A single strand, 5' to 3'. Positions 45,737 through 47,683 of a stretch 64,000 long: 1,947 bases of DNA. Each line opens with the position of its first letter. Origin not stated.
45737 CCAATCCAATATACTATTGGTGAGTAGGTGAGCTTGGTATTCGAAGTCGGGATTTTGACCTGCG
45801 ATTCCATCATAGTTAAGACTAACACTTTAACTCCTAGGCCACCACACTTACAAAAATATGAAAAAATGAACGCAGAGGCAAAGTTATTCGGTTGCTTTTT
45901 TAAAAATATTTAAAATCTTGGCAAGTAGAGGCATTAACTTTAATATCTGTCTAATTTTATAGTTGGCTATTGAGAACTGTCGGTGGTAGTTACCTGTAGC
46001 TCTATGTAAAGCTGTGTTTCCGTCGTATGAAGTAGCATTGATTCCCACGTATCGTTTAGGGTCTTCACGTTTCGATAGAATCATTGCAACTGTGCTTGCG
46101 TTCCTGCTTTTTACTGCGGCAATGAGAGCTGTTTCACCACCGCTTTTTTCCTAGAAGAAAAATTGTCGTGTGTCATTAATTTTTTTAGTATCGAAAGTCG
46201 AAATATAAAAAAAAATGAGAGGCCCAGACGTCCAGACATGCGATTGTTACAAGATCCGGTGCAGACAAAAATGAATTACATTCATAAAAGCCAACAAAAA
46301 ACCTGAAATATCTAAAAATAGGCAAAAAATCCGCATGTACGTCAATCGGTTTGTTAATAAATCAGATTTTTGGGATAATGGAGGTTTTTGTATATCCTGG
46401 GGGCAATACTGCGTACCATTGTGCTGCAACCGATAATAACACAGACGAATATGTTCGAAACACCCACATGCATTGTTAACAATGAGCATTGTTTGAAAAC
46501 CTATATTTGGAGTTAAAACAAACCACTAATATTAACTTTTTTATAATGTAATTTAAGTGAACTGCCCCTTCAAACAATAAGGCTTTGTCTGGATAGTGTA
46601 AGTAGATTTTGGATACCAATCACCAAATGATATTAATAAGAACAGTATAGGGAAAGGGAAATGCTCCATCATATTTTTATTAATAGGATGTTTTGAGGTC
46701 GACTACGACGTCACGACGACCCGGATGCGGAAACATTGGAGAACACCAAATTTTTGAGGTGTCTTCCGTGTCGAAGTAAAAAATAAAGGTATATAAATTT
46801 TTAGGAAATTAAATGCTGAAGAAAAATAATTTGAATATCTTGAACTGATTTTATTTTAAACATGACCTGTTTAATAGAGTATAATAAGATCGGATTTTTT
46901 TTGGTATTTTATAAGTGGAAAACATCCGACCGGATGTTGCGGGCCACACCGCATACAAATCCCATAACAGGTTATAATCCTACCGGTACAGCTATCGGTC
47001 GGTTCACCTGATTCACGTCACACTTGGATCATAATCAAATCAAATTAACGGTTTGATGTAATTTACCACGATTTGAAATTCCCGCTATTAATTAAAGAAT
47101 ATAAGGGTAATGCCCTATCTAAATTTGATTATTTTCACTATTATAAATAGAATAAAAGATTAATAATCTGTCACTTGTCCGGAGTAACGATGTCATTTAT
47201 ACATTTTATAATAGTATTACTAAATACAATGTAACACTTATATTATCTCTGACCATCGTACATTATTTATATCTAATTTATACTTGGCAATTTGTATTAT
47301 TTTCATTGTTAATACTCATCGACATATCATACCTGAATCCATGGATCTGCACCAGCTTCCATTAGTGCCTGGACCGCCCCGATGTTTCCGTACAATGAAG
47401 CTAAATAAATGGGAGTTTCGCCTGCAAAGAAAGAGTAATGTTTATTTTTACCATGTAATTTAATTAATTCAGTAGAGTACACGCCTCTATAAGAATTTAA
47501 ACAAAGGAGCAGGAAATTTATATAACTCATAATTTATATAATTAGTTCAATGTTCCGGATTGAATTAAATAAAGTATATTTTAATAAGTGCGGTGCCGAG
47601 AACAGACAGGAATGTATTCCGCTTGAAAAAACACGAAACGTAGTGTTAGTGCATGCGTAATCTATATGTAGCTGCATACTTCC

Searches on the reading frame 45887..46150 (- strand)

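Call 31: search_protein_families(library=pfam, proteins=[window:45887-46150:-], max_evalue=0.01)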
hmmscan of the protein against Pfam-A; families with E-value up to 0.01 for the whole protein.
window:45887-46150:- (88 aa): 3 families
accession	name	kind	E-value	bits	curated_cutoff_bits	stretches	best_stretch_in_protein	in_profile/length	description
PF12796.13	Ank_2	-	1.7e-05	25.7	27.3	1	5-57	29-71/90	Ankyrin repeats (3 copies)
PF13637.12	Ank_4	-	3e-05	24.7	22.7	1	10-62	2-46/50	Ankyrin repeats (many copies)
PF00023.36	Ank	-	3.6e-05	24.3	21.1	0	5-30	2-27/33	Ankyrin repeat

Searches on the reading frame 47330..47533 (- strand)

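Call 31: search_protein_families(library=pfam, proteins=[window:47330-47533:-], max_evalue=0.01)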
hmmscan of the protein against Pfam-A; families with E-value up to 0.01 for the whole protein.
window:47330-47533:- (68 aa): 3 families
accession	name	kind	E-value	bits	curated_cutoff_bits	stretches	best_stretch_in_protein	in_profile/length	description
PF00023.36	Ank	-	0.00024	21.7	21.1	1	38-65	2-29/33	Ankyrin repeat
PF12796.13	Ank_2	-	0.0012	19.8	27.3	1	23-66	48-88/90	Ankyrin repeats (3 copies)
PF13606.12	Ank_3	-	0.0015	19.2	22.3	1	38-64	2-28/30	Ankyrin repeat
